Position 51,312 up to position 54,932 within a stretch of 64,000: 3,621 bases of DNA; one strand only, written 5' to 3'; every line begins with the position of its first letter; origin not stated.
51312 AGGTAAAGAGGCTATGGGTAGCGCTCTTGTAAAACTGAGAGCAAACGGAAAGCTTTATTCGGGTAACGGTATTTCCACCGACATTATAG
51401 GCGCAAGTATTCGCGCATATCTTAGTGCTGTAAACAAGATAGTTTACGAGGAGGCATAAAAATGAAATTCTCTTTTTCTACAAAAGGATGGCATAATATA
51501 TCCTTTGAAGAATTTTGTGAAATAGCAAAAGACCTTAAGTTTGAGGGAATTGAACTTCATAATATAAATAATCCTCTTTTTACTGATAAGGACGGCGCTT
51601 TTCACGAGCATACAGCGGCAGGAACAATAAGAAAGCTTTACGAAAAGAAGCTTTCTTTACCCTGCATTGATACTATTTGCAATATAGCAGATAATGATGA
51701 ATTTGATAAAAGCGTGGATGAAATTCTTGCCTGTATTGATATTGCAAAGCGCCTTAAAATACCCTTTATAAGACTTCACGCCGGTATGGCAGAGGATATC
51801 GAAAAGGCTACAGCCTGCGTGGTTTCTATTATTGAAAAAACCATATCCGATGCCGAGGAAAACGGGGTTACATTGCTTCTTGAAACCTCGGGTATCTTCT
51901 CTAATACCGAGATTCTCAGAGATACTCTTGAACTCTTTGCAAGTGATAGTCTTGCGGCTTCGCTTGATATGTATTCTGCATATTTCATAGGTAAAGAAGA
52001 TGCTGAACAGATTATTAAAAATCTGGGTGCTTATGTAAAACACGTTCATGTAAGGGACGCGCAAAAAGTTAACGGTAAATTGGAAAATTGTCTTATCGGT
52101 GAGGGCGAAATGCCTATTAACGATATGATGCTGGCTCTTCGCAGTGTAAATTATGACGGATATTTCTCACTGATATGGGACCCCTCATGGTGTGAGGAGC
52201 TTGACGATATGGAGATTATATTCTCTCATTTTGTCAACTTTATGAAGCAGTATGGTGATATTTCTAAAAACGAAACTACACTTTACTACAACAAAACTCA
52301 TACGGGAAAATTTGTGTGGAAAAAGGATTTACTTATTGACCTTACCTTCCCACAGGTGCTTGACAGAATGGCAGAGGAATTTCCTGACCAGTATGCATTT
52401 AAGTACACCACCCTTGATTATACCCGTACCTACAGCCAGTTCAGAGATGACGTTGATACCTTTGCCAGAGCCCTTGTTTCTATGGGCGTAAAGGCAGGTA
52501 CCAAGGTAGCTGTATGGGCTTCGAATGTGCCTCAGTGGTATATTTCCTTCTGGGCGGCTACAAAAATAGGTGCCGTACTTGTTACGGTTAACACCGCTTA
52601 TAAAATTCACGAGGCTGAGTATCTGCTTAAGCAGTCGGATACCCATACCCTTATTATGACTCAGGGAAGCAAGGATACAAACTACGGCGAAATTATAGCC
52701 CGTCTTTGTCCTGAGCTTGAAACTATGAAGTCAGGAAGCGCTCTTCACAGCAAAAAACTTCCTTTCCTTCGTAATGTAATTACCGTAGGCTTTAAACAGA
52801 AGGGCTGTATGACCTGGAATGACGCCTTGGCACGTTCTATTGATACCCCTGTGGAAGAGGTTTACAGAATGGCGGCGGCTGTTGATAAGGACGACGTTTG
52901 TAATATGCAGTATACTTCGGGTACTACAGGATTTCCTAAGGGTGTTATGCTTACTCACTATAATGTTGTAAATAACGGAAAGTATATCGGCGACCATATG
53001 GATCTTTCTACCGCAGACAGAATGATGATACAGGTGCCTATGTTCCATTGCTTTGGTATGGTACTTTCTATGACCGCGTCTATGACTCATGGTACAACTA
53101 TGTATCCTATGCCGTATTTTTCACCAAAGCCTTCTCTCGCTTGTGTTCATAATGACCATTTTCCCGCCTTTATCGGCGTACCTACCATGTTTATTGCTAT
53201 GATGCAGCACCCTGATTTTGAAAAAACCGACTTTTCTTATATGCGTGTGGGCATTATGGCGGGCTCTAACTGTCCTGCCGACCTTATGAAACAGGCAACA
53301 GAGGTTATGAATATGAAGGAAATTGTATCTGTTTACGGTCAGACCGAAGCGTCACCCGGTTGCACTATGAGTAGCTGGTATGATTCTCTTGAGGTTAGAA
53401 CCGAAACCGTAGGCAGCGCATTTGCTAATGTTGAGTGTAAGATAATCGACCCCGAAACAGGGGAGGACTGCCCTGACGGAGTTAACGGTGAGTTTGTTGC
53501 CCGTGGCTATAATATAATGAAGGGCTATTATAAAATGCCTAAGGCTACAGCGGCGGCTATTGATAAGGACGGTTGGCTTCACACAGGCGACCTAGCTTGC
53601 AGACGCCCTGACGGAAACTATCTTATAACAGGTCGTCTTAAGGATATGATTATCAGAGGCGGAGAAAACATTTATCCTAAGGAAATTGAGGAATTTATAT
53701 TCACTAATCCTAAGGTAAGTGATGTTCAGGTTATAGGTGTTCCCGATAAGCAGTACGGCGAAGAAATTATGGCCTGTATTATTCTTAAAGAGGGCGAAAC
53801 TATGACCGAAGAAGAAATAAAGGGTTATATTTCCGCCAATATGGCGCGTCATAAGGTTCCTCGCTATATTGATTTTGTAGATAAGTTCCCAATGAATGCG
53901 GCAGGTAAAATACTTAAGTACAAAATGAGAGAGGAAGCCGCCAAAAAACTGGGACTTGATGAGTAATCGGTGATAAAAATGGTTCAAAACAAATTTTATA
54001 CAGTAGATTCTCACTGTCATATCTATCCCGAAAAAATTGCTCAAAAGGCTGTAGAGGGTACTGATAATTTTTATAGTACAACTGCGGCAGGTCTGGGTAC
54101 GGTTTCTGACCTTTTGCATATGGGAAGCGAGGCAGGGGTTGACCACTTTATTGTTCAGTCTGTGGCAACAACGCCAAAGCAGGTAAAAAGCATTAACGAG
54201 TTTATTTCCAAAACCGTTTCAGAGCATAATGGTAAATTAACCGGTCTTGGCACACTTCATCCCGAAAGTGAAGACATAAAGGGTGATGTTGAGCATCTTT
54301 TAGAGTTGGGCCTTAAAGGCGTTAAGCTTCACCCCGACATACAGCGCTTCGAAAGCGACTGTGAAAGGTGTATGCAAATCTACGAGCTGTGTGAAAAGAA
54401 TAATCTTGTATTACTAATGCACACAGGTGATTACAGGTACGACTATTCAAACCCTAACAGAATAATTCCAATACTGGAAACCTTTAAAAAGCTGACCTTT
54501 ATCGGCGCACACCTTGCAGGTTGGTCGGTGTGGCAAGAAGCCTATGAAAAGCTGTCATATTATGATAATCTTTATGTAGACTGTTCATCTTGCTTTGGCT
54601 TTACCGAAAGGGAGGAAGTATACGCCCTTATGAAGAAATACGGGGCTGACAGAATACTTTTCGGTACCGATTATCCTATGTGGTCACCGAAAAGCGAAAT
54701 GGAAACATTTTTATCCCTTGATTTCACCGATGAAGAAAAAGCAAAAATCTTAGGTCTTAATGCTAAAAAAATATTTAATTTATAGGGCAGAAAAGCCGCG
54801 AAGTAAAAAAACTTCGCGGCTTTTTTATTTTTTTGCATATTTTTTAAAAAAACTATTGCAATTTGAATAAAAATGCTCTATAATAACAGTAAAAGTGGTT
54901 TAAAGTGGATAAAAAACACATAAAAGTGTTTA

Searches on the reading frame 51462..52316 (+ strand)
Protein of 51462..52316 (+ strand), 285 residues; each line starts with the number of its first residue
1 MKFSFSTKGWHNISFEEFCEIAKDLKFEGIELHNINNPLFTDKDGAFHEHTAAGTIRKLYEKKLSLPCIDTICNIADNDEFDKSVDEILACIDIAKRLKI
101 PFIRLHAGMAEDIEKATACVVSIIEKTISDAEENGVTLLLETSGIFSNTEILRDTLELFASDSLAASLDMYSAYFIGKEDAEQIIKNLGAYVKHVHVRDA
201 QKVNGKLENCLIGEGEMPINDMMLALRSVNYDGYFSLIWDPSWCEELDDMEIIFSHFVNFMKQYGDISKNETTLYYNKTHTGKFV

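Call 32: search_solved_structures(query=window:51462-52316:+, max_evalue=0.01, show_alignments=2)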
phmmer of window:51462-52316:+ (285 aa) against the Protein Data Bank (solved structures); distinct sequences matched with E-value up to 0.01: 3.
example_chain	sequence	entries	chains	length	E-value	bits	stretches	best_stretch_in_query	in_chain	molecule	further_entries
8z1i_A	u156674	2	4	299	2.3e-05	27.2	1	55-239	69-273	Art22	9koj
2zds_A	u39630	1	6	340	0.00038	23.2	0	3-43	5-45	Putative DNA-binding protein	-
3wqo_A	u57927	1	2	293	0.0056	19.4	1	124-237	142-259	Uncharacterized protein MJ1311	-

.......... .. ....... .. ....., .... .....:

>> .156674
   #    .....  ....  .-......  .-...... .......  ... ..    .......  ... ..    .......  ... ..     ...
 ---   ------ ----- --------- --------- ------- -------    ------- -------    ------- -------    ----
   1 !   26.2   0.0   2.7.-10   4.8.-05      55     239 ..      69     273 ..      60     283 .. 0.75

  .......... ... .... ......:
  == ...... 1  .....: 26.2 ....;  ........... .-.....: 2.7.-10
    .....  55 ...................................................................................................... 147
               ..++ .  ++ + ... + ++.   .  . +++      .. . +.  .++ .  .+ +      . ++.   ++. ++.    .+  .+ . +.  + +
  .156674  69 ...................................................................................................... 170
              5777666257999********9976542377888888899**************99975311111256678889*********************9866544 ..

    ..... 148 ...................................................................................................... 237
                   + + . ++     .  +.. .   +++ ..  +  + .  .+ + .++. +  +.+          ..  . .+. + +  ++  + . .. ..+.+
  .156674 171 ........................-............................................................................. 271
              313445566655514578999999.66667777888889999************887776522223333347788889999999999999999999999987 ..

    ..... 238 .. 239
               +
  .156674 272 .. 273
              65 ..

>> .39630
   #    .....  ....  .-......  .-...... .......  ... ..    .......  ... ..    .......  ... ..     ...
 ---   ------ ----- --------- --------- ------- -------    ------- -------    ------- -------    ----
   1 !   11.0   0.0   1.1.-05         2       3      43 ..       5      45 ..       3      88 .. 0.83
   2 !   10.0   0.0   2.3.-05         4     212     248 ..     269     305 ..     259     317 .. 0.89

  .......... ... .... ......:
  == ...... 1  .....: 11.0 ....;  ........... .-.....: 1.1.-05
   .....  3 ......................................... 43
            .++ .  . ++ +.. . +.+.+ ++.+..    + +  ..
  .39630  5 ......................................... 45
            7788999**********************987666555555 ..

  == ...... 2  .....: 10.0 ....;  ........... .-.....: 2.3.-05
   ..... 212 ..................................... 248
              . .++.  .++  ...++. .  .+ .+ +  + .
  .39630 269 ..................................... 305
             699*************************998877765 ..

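Call 91: search_protein_families(library=ncbifam, proteins=[window:51462-52316:+], max_evalue=0.01)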
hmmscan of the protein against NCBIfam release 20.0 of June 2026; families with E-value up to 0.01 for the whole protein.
window:51462-52316:+ (285 aa): 6 families
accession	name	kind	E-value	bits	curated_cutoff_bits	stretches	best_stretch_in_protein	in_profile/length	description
NF007360.0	PRK09856.1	equivalog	7.5e-14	51.9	305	1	1-236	1-245/276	fructoselysine 3-epimerase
NF041099.2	keto_glucon_epim_IolO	equivalog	2.3e-05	23.8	300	1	81-237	88-244/269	5-keto-L-gluconate epimerase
TIGR03234.1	OH-pyruv-isom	equivalog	8.1e-05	22.1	353.45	1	76-242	77-243/254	hydroxypyruvate isomerase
NF009689.0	PRK13210.1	subfamily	0.00043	19.5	200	1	78-250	87-264/286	L-ribulose-5-phosphate 3-epimerase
TIGR01145.1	ATP_synt_delta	equivalog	0.0015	18.9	57.5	1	114-207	51-144/172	ATP synthase F1 subunit delta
TIGR00587.1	nfo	subfamily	0.0071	15.6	129.65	0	72-220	73-241/279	deoxyribonuclease IV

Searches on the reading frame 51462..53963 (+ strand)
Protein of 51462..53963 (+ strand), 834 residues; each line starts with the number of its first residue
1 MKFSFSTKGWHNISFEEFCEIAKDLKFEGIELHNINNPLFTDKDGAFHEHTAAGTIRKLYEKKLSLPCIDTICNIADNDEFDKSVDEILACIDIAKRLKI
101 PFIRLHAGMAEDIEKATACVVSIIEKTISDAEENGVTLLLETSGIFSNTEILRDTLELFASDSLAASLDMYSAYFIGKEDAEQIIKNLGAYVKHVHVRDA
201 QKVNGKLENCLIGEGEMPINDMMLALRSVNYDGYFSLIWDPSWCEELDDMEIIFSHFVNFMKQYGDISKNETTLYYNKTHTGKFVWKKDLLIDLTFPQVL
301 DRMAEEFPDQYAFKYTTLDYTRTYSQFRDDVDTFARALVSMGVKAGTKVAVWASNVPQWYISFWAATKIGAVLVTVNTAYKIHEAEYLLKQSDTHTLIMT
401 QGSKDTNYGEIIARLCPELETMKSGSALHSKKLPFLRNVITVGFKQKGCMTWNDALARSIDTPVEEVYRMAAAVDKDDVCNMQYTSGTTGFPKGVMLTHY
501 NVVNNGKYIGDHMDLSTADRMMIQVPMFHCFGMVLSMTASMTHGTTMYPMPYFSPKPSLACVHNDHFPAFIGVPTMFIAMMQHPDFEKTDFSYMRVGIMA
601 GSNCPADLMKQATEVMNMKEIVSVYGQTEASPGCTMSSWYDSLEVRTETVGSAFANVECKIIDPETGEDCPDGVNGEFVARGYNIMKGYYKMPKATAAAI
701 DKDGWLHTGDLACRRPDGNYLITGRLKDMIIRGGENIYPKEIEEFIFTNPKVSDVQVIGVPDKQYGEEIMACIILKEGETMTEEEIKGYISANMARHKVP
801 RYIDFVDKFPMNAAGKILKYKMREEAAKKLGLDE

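Call 3: search_protein_families(library=pfam, proteins=[window:51462-53963:+], max_evalue=0.01)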
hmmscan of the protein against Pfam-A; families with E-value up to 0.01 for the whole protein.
window:51462-53963:+ (834 aa): 3 families
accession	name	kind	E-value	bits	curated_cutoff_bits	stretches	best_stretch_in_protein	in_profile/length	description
PF00501.34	AMP-binding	-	2.1e-88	297.2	29.9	1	301-690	2-384/384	AMP-binding enzyme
PF01261.30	AP_endonuc_2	-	9.1e-22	78.4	31.1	1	20-237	2-227/249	Xylose isomerase-like TIM barrel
PF13193.12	AMP-binding_C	-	3.5e-17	63.5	24.5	1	741-816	1-76/76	AMP-binding enzyme C-terminal domain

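Call 4: search_protein_families(library=ncbifam, proteins=[window:51462-53963:+], max_evalue=0.01)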
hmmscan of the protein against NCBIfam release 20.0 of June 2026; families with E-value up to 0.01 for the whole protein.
window:51462-53963:+ (834 aa): 114 families (the best 25 are shown)
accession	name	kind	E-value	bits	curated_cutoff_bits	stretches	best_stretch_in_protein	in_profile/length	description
NF009233.0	PRK12583.1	subfamily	1.6e-193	644.1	832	1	291-832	15-556/558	fatty acid CoA ligase family protein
NF004837.0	PRK06187.1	subfamily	2e-124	415.7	476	1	294-828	8-524/531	long-chain-fatty-acid--CoA ligase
NF005801.1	PRK07656.1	equivalog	1.1e-121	407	657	1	295-823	2-500/500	FadD3 family acyl-CoA ligase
NF006182.0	PRK08316.1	subfamily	2.2e-105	353.1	663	1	295-828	12-519/523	fatty acyl-CoA synthetase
NF004114.0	PRK05605.1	equivalog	2.1e-91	307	766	1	293-829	33-572/575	long-chain-fatty-acid--CoA ligase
NF006181.0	PRK08314.1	subfamily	4.1e-91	305.9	705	1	298-829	28-557/563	long-chain-fatty-acid--CoA ligase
NF005702.0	PRK07514.1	subfamily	8.2e-91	304.9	558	1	315-828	23-502/506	malonyl-CoA synthase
NF005220.0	PRK06710.1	equivalog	4.5e-85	285.8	1116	1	299-829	29-556/563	long-chain-fatty-acid--CoA ligase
NF004229.0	PRK05677.1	subfamily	5.8e-84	282.5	879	1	298-832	28-561/563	long-chain-fatty-acid--CoA ligase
NF004758.0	PRK06087.1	equivalog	2.4e-83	280.4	736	1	288-831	18-540/548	medium-chain fatty-acid--CoA ligase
NF052580.1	Str24CoAsynCasG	equivalog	1.2e-81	274.7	750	2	467-822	178-546/548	steroid-24-oyl-CoA synthetase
NF005307.0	PRK06839.1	equivalog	1e-80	271.8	748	1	320-824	26-491/496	o-succinylbenzoate--CoA ligase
NF052269.1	Staph_lig_FadD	equivalog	7.6e-80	268.6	650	2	471-827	144-494/499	long-chain-fatty-acid--CoA ligase FadD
NF005676.0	PRK07470.1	equivalog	3.4e-79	266.9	774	1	298-828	24-531/544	acyl-CoA synthetase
NF006572.0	PRK09088.1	equivalog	3.6e-79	266.7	696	2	466-828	129-489/491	acyl-CoA synthetase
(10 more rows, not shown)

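Call 75: find_related_loci(query=A4, collection=metagenome_contigs, flank=4000)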
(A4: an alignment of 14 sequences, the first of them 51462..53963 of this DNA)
Query A4 (834 aa) in metagenome_contigs; peptide patterns used: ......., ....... (x = any residue, [..] = any of these).
600 stretches matched a pattern (row limit reached: there are more); 582 encode a relative of the query (tblastn E <= 1e-3); the best 80 are kept; 80 distinct loci.
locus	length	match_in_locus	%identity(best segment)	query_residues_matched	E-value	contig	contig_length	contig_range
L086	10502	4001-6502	73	1-834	0e+0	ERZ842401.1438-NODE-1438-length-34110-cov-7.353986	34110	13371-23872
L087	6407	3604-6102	72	1-834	0e+0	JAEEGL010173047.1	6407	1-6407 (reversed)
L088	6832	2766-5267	71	1-834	0e+0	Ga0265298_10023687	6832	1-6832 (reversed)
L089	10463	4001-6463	72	1-834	0e+0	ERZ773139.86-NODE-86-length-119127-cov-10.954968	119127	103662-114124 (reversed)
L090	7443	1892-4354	72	1-834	0e+0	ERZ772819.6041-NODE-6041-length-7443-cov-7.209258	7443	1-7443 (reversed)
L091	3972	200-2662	72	1-834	0e+0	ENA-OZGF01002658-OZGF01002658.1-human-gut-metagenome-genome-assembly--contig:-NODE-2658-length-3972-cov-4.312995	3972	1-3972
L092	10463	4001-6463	71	1-834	0e+0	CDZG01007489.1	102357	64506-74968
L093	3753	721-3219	69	1-834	0e+0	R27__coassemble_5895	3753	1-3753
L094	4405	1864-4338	66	1-834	0e+0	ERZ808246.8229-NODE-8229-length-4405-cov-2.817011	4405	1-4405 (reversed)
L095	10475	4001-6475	65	1-834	0e+0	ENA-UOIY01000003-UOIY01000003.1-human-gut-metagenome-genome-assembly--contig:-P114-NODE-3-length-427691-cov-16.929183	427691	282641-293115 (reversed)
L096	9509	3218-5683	65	1-826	0e+0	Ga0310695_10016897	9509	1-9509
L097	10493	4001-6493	63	1-834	0e+0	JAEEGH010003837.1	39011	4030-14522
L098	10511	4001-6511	64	1-834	0e+0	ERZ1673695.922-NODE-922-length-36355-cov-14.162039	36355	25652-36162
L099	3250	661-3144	64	1-829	0e+0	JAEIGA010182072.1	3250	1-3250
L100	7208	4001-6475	64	1-833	0e+0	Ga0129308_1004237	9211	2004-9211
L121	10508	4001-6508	62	1-834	0e+0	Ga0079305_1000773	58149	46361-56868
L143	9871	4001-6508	59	1-834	0e+0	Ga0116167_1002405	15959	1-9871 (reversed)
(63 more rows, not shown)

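Call 91: search_protein_families(library=ncbifam, proteins=[L121:4001-4855:+, L143:4001-4855:+], max_evalue=0.01)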
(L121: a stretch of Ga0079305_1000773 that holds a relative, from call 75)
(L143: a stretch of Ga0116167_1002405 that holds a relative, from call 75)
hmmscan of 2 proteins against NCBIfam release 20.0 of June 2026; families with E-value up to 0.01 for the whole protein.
L121:4001-4855:+ (285 aa): 7 families
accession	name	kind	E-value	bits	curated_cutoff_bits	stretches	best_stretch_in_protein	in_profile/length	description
NF007360.0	PRK09856.1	equivalog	2.1e-14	53.7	305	1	122-245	127-252/276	fructoselysine 3-epimerase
TIGR03234.1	OH-pyruv-isom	equivalog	1.1e-07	31.5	353.45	1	78-242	76-241/254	hydroxypyruvate isomerase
NF041099.2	keto_glucon_epim_IolO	equivalog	1.3e-06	28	300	1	89-242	96-247/269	5-keto-L-gluconate epimerase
NF043033.1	OxoTetrIsom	equivalog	5.1e-05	23.1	325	1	78-242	77-238/251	2-oxo-tetronate isomerase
NF051856.1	PsicseEpim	equivalog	0.00025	20.9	300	1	120-240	127-244/287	D-psicose 3-epimerase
TIGR04379.1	myo_inos_iolE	equivalog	0.0004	20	290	1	120-201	129-211/290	myo-inosose-2 dehydratase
NF009689.0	PRK13210.1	subfamily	0.0039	16.4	200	0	12-241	16-256/286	L-ribulose-5-phosphate 3-epimerase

L143:4001-4855:+ (285 aa): 9 families
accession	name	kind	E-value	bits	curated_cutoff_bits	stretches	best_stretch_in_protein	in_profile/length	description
NF007360.0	PRK09856.1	equivalog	1e-11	44.9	305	1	1-245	1-252/276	fructoselysine 3-epimerase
NF041099.2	keto_glucon_epim_IolO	equivalog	1.3e-07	31.2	300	1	84-242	91-247/269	5-keto-L-gluconate epimerase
TIGR03234.1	OH-pyruv-isom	equivalog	1.1e-06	28.2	353.45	1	77-242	75-241/254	hydroxypyruvate isomerase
NF009689.0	PRK13210.1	subfamily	2.8e-06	26.7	200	1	12-248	16-260/286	L-ribulose-5-phosphate 3-epimerase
NF043033.1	OxoTetrIsom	equivalog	2e-05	24.5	325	1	78-243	77-239/251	2-oxo-tetronate isomerase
TIGR04379.1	myo_inos_iolE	equivalog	0.00052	19.7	290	1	147-202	157-212/290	myo-inosose-2 dehydratase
NF009688.0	PRK13209.1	subfamily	0.0011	18.1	317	1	12-241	20-254/286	L-ribulose-5-phosphate 3-epimerase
NF051856.1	PsicseEpim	equivalog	0.0036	17.1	300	0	108-240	115-244/287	D-psicose 3-epimerase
TIGR00542.1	hxl6Piso_put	equivalog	0.0067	15.8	272.15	0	12-243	15-252/279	L-ribulose-5-phosphate 3-epimerase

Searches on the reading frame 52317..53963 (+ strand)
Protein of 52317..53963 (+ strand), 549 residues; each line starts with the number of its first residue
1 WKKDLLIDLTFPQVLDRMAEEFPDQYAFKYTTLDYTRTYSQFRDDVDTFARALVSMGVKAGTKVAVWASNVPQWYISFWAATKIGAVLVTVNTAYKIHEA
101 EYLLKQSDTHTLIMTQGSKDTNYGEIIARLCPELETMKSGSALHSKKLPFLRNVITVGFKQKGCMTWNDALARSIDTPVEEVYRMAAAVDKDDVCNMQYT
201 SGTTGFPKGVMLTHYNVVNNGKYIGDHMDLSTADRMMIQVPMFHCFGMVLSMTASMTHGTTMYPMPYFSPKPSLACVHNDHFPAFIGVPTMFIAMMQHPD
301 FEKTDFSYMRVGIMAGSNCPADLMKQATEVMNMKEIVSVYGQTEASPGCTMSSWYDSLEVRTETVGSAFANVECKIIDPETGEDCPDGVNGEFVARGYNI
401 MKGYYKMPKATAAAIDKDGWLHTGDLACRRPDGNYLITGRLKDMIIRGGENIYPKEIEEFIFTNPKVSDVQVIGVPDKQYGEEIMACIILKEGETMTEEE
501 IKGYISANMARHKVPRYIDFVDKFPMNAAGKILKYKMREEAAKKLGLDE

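Call 33: search_solved_structures(query=window:52317-53963:+, max_evalue=1e-20, show_alignments=0)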
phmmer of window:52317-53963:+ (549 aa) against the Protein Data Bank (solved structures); distinct sequences matched with E-value up to 1e-20: 141 (the best 60 are shown).
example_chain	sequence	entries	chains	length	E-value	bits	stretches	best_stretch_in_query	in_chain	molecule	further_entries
8weu_A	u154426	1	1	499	2e-73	250.7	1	188-539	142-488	Fatty-acyl-CoA synthase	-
8wev_A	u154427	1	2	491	2.5e-73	250.4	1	188-539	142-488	Feruloyl-CoA Synthetase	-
4fuq_A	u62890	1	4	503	8.3e-65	222.3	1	191-539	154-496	Malonyl CoA synthetase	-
4gxq_A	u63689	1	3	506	4e-64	220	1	189-539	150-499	Malonyl CoA synthetase, Benzoate-CoA ligase Chimeric protein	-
4fut_A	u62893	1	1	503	5.5e-64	219.6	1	191-539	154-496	Malonyl CoA synthetase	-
4gxr_A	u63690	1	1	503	3.6e-63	216.9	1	189-539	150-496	Malonyl CoA synthetase, Benzoate-CoA ligase Chimeric protein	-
3r44_A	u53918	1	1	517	4.2e-62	213.3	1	188-541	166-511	fatty acyl CoA synthetase FADD13 (FATTY-ACYL-CoA SYNTHETASE)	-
3a9u_A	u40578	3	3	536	1.5e-60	208.2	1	186-542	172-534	4-coumarate--CoA ligase | 4-coumarate:CoA ligase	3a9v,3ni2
5u95_A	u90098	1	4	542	1.2e-58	201.9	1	186-542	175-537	4-coumarate--CoA ligase 2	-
5bsm_A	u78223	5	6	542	1.5e-58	201.6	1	162-542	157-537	4-coumarate--CoA ligase 2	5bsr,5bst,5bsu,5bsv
5bsw_A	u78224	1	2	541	1.9e-58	201.3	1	186-542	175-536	4-coumarate--CoA ligase 2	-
5ie0_A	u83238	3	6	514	3e-58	200.6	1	191-534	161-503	Oxalate--CoA ligase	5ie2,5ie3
3tsy_A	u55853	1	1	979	5.5e-57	196.5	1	162-546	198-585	Fusion Protein 4-coumarate--CoA ligase 1, Resveratrol synthase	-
6qjz_A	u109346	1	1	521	5e-56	193.3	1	12-541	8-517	oxalyl CoA-synthetase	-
8r2q_A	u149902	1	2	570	1.5e-54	188.4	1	15-538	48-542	Probable fatty-acid-CoA ligase FadD5 (Fatty-acid-CoA synthetase) (Fatty-acid-CoA synthase)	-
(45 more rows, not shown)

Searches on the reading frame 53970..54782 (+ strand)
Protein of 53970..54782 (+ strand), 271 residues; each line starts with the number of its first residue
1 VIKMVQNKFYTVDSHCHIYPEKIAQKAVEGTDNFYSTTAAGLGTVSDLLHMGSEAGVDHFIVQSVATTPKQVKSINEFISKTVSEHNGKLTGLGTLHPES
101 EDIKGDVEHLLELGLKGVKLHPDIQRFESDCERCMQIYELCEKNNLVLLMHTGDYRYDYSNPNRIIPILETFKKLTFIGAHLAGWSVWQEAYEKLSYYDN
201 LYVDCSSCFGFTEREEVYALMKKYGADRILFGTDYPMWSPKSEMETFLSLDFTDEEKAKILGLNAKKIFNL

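Call 3: search_protein_families(library=pfam, proteins=[window:53970-54782:+], max_evalue=0.01)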
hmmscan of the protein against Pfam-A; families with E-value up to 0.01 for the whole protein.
window:53970-54782:+ (271 aa): 2 families
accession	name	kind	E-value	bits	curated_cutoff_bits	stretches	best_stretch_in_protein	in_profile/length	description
PF04909.20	Amidohydro_2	-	5.9e-33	115.3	26.4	1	12-271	1-289/289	Amidohydrolase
PF01026.27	TatD_DNase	-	4.6e-07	29.9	27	1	12-242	1-211/253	TatD related DNase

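Call 4: search_protein_families(library=ncbifam, proteins=[window:53970-54782:+], max_evalue=0.01)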
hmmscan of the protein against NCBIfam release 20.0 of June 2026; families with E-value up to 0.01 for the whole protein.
window:53970-54782:+ (271 aa): 2 families
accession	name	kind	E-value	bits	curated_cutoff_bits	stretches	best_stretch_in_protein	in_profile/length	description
TIGR00010.1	TIGR00010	subfamily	0.00019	20.9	206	1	12-241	2-209/253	YchF/TatD family DNA exonuclease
NF011597.0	PRK15022.1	equivalog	0.0042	16.9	154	1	6-105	15-113/167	non-heme ferritin-like protein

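Call 91: search_protein_families(library=ncbifam, proteins=[window:53970-54782:+], max_evalue=0.01)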
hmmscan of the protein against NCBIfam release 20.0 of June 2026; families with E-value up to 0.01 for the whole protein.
window:53970-54782:+ (271 aa): 2 families
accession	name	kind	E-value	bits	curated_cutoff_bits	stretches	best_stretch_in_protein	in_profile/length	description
TIGR00010.1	TIGR00010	subfamily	0.00019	20.9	206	1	12-241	2-209/253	YchF/TatD family DNA exonuclease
NF011597.0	PRK15022.1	equivalog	0.0042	16.9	154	1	6-105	15-113/167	non-heme ferritin-like protein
